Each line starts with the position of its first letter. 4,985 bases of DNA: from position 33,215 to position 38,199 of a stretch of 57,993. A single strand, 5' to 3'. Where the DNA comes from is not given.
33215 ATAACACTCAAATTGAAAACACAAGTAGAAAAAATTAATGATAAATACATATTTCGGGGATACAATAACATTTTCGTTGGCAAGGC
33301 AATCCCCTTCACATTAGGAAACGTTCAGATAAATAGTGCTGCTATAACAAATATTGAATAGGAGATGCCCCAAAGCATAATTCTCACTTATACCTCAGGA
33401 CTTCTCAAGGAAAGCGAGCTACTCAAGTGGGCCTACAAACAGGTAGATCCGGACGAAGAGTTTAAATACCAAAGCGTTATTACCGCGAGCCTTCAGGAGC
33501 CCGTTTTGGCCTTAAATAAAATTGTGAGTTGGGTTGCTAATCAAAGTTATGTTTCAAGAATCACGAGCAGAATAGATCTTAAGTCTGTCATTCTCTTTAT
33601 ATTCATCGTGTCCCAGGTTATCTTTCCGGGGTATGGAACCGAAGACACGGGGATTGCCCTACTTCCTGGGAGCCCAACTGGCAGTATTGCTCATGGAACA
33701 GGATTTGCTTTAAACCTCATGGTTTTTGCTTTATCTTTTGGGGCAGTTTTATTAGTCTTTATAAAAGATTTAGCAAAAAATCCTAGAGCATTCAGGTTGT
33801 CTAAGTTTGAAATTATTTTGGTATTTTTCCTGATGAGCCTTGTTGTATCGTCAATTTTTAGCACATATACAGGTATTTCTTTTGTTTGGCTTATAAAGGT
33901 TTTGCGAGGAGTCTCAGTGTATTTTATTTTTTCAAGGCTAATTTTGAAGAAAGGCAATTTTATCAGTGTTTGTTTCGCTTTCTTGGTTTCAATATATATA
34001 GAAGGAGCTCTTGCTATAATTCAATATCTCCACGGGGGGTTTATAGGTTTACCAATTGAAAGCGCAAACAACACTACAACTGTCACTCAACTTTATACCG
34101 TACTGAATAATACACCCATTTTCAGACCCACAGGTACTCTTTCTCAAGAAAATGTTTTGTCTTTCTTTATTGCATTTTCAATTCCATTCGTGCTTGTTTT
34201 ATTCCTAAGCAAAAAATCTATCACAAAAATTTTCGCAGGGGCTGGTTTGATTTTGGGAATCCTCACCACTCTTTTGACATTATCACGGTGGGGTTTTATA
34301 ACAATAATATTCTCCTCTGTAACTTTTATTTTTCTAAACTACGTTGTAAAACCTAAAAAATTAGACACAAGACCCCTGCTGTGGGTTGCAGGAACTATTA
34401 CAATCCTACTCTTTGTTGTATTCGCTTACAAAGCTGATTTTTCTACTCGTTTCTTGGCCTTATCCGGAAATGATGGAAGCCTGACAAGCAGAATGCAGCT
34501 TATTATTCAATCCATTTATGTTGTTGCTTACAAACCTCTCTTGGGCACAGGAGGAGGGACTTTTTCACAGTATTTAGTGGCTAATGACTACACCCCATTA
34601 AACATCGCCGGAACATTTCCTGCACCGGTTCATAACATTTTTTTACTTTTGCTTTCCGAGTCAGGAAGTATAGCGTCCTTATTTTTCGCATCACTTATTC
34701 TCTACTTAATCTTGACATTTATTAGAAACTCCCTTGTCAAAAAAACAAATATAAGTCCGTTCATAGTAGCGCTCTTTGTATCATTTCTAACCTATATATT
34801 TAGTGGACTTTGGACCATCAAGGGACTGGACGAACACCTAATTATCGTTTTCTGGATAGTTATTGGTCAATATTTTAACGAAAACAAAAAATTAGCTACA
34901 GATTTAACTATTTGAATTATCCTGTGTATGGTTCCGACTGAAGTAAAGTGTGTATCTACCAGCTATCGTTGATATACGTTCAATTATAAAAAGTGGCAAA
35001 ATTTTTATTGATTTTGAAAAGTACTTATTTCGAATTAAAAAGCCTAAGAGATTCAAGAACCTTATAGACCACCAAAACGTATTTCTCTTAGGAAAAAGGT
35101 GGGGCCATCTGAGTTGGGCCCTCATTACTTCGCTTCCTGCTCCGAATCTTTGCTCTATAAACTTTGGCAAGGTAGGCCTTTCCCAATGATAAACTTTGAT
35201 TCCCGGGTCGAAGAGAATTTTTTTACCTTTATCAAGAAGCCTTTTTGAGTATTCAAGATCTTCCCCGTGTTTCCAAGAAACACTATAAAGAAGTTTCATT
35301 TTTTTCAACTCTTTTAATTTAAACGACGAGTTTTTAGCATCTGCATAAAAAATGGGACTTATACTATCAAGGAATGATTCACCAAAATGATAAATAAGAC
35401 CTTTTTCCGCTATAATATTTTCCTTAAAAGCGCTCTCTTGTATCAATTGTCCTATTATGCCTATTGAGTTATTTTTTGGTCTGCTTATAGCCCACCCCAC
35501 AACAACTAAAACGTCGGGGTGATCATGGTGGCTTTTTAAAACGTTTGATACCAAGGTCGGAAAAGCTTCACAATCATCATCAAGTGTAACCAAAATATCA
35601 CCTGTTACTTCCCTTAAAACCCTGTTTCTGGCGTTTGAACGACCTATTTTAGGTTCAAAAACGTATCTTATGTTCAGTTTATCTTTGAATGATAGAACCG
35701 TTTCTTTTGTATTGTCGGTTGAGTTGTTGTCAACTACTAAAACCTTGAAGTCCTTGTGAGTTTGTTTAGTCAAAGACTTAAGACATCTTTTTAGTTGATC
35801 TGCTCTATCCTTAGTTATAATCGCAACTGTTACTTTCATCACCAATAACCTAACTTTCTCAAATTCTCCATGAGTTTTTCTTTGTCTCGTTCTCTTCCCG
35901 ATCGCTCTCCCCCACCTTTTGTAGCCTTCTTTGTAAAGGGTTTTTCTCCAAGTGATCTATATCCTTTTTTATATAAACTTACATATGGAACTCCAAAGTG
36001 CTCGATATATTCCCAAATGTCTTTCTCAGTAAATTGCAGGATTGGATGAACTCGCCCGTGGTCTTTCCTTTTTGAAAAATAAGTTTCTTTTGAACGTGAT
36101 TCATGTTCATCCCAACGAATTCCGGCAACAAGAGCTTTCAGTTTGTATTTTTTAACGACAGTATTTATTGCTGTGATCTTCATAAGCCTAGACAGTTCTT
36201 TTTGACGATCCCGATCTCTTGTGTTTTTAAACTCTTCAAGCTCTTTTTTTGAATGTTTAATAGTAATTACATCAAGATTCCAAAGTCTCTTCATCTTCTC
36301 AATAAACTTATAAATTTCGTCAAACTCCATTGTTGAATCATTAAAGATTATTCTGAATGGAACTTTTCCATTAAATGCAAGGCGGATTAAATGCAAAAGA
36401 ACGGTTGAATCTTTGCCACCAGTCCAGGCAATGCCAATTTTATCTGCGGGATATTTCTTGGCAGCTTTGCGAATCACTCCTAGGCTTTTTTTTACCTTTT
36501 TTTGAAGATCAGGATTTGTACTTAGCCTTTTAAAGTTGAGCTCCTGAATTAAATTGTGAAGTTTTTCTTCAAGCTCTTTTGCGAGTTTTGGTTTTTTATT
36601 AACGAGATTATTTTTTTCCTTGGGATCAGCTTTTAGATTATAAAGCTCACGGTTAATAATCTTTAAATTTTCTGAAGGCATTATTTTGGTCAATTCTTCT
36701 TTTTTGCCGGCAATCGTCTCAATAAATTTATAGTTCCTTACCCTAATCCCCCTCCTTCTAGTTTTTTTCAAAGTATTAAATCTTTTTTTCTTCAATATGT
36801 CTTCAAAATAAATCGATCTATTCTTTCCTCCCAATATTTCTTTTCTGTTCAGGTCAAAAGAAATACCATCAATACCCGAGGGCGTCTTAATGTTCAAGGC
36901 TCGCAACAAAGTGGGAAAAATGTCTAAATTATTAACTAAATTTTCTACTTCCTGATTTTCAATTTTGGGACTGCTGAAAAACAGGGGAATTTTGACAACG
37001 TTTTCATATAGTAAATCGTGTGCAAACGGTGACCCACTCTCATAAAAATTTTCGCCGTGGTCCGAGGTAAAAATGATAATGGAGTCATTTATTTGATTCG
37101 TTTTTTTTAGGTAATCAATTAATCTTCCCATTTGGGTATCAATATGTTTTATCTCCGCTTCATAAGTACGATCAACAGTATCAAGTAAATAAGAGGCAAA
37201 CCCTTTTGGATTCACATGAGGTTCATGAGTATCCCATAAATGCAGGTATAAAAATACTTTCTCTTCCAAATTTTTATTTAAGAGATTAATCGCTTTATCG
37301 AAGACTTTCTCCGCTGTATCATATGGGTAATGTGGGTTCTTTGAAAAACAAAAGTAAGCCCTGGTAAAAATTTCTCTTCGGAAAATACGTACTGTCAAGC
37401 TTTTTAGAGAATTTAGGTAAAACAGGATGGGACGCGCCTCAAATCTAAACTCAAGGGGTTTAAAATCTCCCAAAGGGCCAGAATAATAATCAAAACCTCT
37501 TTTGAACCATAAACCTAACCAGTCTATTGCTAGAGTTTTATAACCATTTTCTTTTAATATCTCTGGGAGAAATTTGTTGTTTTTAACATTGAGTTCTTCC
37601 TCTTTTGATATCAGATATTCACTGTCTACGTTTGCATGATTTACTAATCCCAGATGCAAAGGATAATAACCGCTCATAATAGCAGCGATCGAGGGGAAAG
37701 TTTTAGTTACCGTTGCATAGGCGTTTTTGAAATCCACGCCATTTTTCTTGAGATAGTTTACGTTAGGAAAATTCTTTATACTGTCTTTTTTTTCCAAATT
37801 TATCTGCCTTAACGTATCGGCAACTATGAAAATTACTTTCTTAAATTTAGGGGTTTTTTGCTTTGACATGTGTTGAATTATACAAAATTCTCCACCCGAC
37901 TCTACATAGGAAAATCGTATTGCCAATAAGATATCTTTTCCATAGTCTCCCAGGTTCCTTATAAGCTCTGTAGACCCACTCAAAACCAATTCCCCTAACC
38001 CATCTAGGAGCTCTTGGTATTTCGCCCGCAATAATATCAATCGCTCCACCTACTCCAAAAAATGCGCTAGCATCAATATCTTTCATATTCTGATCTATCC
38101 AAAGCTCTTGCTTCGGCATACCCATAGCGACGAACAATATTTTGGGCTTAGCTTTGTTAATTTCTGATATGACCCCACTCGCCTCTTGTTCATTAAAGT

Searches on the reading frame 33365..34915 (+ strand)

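Call 43: search_protein_families(library=pfam, proteins=[window:33365-34915:+], max_evalue=0.001)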
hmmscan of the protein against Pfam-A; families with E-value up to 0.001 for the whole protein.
window:33365-34915:+ (516 aa): 1 family
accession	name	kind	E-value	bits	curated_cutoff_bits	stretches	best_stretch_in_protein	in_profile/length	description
PF04932.20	Wzy_C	-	1.1e-15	58.2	31.7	1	294-441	2-148/149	O-Antigen ligase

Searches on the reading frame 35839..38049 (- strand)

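Call 43: search_protein_families(library=pfam, proteins=[window:35839-38049:-], max_evalue=0.001)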
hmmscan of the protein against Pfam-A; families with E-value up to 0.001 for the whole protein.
window:35839-38049:- (736 aa): 5 families
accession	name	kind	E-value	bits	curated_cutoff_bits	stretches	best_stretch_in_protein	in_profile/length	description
PF00884.28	Sulfatase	-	2.8e-41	142.2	25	1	71-387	2-301/301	Sulfatase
PF01507.26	PAPS_reduct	-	3.8e-37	128.4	22.5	1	540-707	4-174/175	Phosphoadenosine phosphosulfate reductase domain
PF01663.27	Phosphodiest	-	2.1e-12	47.7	23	1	72-332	1-220/342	Type I phosphodiesterase / nucleotide pyrophosphatase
PF16347.10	SGSH_C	-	2e-11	44.7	29.3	1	343-501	7-152/154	N-sulphoglucosamine sulphohydrolase, C-terminal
PF02995.22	DUF229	-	7.1e-08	32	25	1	60-336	117-346/496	Protein of unknown function (DUF229)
